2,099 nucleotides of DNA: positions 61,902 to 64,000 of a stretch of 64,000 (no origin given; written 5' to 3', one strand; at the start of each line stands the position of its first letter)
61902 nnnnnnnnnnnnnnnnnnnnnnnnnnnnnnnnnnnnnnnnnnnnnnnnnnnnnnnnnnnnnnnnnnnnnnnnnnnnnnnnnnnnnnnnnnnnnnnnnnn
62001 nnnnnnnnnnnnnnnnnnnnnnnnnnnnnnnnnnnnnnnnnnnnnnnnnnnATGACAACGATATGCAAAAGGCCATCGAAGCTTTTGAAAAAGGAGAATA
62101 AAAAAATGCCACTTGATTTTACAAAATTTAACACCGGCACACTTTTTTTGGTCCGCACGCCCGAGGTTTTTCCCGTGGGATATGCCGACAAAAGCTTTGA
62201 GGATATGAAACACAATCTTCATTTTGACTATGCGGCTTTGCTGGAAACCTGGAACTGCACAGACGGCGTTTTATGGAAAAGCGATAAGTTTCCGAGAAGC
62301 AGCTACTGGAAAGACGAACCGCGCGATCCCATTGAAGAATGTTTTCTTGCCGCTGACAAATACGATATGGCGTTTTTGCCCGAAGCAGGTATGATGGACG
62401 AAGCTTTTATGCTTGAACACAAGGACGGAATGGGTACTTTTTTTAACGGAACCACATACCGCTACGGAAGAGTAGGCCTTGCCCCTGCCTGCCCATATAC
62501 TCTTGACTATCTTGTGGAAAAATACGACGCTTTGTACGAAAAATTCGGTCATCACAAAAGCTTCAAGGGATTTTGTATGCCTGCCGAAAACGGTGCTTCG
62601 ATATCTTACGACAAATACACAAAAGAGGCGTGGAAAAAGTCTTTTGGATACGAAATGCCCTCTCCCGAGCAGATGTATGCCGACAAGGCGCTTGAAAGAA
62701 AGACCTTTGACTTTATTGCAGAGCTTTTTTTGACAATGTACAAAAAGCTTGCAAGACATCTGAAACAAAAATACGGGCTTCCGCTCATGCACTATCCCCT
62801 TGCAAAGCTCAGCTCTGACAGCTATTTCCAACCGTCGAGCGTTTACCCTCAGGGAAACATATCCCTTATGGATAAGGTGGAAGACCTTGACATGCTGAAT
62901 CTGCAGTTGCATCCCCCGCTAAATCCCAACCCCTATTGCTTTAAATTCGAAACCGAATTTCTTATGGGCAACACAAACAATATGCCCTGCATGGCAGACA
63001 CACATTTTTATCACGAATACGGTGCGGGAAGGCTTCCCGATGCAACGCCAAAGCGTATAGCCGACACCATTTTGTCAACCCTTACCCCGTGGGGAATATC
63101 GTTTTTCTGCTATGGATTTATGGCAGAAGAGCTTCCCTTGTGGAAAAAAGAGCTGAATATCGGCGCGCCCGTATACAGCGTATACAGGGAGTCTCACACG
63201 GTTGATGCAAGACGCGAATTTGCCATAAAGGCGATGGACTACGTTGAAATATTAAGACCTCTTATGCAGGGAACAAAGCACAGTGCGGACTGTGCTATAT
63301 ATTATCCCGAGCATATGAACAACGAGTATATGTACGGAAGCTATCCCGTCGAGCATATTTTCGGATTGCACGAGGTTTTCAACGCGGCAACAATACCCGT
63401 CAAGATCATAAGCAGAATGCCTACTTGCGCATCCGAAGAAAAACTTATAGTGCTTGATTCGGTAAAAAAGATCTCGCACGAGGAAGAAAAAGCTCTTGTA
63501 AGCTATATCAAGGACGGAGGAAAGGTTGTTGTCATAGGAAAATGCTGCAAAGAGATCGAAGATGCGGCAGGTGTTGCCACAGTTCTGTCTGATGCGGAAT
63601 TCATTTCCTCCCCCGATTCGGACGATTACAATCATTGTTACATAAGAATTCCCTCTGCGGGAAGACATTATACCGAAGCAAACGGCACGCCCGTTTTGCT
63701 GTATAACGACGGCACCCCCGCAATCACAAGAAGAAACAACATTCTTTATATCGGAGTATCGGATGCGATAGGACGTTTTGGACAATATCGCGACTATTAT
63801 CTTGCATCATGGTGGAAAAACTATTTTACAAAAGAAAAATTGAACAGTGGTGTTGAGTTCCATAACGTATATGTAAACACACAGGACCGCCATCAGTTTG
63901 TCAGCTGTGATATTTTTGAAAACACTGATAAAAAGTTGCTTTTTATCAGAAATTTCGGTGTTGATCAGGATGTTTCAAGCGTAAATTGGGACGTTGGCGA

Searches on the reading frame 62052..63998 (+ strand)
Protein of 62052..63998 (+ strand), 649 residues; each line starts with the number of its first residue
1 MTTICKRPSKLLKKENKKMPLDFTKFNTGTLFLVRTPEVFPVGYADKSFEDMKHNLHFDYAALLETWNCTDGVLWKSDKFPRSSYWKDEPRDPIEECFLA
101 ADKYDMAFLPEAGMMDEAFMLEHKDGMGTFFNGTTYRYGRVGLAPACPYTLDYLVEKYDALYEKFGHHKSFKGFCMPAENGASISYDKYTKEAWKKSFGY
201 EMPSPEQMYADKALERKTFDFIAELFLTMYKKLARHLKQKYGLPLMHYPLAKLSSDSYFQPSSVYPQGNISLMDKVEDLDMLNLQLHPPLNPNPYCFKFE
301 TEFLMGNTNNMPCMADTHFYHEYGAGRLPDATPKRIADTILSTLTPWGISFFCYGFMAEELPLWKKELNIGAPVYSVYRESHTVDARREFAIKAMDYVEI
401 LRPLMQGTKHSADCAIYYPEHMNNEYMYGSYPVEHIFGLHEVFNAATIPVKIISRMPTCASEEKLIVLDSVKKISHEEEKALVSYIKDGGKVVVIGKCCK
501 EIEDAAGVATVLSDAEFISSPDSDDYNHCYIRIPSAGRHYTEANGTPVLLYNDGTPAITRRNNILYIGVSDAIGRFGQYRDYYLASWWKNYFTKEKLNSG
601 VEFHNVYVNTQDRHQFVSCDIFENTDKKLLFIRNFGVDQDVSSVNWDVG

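Call 13: search_protein_families(library=pfam, proteins=[window:62052-63998:+])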
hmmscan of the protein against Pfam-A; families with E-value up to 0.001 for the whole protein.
window:62052-63998:+ (649 aa): 1 family
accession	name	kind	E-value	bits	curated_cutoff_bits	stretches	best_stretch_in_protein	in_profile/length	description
PF14488.12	DUF4434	-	0.00035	20.6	30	1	86-187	57-139/283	Domain of unknown function (DUF4434)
